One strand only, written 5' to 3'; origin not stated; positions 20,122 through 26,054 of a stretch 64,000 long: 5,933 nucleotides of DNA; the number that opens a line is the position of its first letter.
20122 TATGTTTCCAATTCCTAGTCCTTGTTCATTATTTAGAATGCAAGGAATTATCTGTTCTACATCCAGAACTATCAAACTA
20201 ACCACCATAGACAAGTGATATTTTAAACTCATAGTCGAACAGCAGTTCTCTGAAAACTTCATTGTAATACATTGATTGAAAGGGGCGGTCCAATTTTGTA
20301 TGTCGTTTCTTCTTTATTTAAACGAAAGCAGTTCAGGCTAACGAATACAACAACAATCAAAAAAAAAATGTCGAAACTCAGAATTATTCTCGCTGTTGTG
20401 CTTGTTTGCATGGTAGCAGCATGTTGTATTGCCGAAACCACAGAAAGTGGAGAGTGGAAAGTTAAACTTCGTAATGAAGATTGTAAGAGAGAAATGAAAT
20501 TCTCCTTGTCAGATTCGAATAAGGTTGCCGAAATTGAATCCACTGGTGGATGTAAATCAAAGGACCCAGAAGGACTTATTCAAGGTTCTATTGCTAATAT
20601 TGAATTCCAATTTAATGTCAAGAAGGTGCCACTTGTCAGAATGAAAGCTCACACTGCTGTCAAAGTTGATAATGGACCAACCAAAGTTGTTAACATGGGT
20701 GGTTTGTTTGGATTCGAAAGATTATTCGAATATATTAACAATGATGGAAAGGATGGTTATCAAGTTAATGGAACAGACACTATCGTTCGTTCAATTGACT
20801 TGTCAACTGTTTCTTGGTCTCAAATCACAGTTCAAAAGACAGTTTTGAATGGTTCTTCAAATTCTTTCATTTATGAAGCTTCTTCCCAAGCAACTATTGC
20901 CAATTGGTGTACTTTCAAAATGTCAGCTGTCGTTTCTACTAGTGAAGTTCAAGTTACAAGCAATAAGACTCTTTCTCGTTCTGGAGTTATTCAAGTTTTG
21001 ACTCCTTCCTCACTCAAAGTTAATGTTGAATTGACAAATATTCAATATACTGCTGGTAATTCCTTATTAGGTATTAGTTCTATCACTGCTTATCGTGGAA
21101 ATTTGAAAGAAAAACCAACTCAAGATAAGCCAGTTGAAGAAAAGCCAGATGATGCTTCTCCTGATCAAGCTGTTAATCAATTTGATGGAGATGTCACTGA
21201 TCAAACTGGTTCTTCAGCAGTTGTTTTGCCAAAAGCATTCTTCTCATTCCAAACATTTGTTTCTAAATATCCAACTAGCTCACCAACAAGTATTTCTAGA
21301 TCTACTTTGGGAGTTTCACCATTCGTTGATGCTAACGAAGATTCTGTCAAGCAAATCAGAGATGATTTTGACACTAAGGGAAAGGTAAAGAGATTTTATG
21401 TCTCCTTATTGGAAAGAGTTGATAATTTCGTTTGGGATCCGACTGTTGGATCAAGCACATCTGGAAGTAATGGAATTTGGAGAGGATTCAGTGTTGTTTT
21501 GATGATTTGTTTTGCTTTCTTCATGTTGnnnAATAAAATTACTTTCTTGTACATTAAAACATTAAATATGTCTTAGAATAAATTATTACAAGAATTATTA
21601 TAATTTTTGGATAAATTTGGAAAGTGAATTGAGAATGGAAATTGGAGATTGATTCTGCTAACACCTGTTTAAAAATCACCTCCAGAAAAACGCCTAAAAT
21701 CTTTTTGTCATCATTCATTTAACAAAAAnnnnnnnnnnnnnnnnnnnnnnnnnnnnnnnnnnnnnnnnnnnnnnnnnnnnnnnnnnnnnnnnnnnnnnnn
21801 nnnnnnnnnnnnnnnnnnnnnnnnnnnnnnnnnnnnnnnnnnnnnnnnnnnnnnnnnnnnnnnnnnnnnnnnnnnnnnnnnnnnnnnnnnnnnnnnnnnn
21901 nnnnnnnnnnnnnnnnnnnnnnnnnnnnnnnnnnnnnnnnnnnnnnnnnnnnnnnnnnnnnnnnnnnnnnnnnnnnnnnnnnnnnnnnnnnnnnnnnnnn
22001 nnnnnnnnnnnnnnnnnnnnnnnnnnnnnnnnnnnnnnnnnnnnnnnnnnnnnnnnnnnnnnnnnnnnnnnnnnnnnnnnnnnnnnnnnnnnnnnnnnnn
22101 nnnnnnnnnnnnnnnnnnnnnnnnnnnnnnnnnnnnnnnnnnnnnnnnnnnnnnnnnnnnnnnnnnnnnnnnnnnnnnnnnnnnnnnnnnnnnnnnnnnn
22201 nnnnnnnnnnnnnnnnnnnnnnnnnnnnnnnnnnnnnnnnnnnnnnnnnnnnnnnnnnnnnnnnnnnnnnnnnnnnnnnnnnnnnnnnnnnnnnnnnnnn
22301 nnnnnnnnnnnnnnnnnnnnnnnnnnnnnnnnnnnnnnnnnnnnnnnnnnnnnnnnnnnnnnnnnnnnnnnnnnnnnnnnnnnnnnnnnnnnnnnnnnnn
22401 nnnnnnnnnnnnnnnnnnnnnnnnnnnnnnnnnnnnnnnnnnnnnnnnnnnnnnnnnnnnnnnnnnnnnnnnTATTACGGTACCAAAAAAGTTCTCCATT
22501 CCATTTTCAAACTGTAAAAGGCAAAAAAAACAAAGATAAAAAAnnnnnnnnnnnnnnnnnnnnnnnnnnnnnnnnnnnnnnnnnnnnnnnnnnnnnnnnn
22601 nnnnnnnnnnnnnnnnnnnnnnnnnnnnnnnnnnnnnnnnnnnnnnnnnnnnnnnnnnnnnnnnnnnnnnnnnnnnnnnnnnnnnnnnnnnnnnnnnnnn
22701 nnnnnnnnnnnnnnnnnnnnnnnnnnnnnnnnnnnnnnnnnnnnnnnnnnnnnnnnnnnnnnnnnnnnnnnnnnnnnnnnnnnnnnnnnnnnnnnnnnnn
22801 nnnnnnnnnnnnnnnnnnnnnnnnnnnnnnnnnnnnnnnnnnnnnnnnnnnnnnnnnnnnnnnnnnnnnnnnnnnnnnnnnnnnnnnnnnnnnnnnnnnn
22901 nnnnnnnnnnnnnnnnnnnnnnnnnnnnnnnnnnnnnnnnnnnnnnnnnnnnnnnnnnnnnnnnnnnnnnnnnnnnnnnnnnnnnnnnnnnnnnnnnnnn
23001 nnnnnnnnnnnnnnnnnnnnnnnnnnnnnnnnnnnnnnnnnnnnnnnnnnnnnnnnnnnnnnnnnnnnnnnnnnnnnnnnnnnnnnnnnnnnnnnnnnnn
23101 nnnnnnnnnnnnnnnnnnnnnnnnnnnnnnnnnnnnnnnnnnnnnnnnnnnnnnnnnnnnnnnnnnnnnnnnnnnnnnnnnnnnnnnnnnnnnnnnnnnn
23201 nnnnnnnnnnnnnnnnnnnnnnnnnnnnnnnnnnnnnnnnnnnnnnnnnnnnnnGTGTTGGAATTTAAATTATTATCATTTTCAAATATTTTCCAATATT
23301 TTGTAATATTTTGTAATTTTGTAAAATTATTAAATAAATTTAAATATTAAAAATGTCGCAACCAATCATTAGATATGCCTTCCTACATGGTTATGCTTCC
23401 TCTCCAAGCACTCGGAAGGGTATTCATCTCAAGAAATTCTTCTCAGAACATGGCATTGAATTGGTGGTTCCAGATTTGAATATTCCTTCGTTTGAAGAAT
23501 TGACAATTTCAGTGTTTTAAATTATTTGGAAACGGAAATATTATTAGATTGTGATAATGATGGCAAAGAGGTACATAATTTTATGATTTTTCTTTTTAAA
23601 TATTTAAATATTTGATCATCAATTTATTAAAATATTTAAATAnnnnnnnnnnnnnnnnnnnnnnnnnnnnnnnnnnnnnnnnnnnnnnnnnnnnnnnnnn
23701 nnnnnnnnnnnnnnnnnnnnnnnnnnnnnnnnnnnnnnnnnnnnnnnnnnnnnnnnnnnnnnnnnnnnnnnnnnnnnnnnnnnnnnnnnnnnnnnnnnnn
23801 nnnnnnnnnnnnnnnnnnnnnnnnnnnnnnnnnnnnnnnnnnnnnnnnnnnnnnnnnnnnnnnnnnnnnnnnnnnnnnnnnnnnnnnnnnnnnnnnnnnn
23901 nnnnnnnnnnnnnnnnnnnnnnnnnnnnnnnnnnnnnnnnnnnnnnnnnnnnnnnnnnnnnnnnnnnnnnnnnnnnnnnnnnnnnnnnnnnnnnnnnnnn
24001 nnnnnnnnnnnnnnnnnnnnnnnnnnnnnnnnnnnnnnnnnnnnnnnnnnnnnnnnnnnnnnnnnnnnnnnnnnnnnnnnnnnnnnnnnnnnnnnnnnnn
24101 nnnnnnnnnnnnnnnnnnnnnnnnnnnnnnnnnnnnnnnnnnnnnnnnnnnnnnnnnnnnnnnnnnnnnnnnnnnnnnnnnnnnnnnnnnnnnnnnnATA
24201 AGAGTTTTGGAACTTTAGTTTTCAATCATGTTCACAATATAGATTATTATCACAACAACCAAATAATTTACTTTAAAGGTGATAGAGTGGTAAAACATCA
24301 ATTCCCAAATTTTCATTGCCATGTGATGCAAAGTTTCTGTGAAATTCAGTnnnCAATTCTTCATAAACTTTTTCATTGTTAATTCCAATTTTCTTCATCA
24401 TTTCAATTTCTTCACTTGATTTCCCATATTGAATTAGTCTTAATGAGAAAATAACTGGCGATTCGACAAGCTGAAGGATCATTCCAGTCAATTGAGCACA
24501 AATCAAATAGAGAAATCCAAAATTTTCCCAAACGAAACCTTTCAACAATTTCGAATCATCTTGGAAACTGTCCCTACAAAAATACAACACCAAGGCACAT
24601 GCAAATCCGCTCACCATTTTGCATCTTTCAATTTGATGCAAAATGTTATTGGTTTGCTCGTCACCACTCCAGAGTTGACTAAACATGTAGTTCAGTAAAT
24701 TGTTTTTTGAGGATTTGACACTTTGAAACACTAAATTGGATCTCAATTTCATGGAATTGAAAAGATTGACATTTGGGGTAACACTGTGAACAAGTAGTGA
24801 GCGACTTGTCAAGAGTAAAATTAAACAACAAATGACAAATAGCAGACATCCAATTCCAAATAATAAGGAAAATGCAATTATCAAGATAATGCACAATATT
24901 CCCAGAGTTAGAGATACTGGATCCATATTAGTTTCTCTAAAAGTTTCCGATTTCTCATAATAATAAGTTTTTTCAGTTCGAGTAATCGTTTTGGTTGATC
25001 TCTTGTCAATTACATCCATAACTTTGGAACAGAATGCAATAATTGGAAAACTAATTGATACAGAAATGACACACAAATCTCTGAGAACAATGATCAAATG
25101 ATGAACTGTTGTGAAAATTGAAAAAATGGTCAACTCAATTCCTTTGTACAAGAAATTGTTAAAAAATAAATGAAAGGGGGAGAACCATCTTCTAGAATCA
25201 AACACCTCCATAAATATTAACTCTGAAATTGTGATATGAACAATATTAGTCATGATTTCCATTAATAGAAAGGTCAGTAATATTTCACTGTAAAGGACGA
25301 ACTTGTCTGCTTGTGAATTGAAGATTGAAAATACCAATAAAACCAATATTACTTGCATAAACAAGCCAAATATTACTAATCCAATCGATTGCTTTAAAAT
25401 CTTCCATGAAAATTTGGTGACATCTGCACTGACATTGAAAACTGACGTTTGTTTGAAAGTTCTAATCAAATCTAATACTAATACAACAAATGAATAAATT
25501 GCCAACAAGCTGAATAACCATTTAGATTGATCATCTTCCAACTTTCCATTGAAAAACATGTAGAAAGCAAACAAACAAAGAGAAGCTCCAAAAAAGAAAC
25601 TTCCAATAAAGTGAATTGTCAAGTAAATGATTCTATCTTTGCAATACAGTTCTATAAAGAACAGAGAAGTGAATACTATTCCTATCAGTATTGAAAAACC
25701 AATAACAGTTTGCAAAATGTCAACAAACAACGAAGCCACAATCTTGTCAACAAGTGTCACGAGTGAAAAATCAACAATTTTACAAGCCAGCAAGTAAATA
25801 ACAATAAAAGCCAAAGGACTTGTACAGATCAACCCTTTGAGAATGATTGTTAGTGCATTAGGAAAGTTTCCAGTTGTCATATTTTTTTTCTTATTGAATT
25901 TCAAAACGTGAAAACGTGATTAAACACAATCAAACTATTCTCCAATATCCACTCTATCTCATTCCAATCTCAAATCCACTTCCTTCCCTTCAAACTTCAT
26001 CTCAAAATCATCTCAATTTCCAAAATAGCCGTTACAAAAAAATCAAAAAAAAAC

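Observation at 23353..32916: Run of bacterial-type enzymes (YqiA esterase, CocE/NonD S15 hydrolase, YjjX NTPase) interleaved with host regulators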

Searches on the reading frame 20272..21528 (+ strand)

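Call 27: search_protein_families(library=pfam, max_evalue=0.001, proteins=[window:20272-21528:+])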
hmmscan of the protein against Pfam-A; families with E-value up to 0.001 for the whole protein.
window:20272-21528:+ (419 aa): 0 families

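Call 70: search_protein_families(library=pfam, max_evalue=1, proteins=[window:20272-21528:+])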
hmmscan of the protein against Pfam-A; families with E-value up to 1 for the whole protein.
window:20272-21528:+ (419 aa): 1 family
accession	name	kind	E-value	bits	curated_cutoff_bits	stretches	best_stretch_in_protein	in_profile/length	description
PF01534.23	Frizzled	-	0.0019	17.9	22.3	1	12-75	202-271/322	Frizzled/Smoothened family membrane region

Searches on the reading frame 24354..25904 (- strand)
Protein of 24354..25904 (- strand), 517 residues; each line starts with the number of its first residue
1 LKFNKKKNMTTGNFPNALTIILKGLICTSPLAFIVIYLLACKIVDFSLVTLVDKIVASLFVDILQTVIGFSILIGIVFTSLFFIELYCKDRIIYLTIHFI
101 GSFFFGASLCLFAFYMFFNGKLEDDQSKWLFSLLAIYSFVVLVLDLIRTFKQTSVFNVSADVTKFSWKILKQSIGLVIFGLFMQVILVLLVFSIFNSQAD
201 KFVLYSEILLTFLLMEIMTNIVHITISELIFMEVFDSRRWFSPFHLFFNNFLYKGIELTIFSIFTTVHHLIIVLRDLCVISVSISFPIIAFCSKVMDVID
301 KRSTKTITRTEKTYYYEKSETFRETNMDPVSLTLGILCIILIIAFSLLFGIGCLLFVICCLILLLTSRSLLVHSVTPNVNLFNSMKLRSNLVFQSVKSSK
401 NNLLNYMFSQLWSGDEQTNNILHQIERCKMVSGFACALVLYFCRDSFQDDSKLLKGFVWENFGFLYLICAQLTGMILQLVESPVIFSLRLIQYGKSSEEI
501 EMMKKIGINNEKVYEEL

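Call 8: search_protein_families(library=pfam, max_evalue=0.01, proteins=[window:24354-25904:-])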
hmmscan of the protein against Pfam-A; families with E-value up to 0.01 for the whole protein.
window:24354-25904:- (517 aa): 0 families

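Call 59: search_protein_families(library=ncbifam, max_evalue=0.001, proteins=[P0001, P0003])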
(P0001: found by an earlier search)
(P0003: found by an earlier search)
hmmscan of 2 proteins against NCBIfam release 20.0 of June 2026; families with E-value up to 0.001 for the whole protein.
P0001 (195 aa): 5 families
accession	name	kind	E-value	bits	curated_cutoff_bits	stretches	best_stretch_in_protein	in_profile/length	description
NF003459.0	PRK05074.1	equivalog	1.8e-43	148.3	175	1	3-192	7-175/176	inosine/xanthosine triphosphatase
TIGR00258.1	TIGR00258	equivalog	1.6e-26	93.4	117.1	1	5-191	1-167/168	inosine/xanthosine triphosphatase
NF003039.0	PRK03941.1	equivalog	3.2e-26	92.2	199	1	1-192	1-174/176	NTPase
NF002850.0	PRK03114.1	equivalog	5.8e-21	74.8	199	1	1-178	1-155/169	DUF84 family protein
NF002250.0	PRK01170.1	subfamily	2.3e-16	60.2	489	1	3-192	152-321/322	bifunctional pantetheine-phosphate adenylyltransferase/NTP phosphatase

P0003 (667 aa): 4 families
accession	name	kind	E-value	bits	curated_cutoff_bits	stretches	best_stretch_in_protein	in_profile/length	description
TIGR00976.1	CocE_NonD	subfamily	6.2e-70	236.8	66.3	2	59-225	2-153/550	CocE/NonD family hydrolase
NF003780.0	PRK05371.1-1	subfamily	2.6e-16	59.2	642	2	391-651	361-586/594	Xaa-Pro dipeptidyl-peptidase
NF003781.0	PRK05371.1-2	equivalog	4.8e-07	28.5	881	1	422-619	569-777/805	Xaa-Pro dipeptidyl-peptidase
NF003782.0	PRK05371.1-3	subfamily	8.6e-05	21.1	711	1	120-239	198-334/648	Xaa-Pro dipeptidyl-peptidase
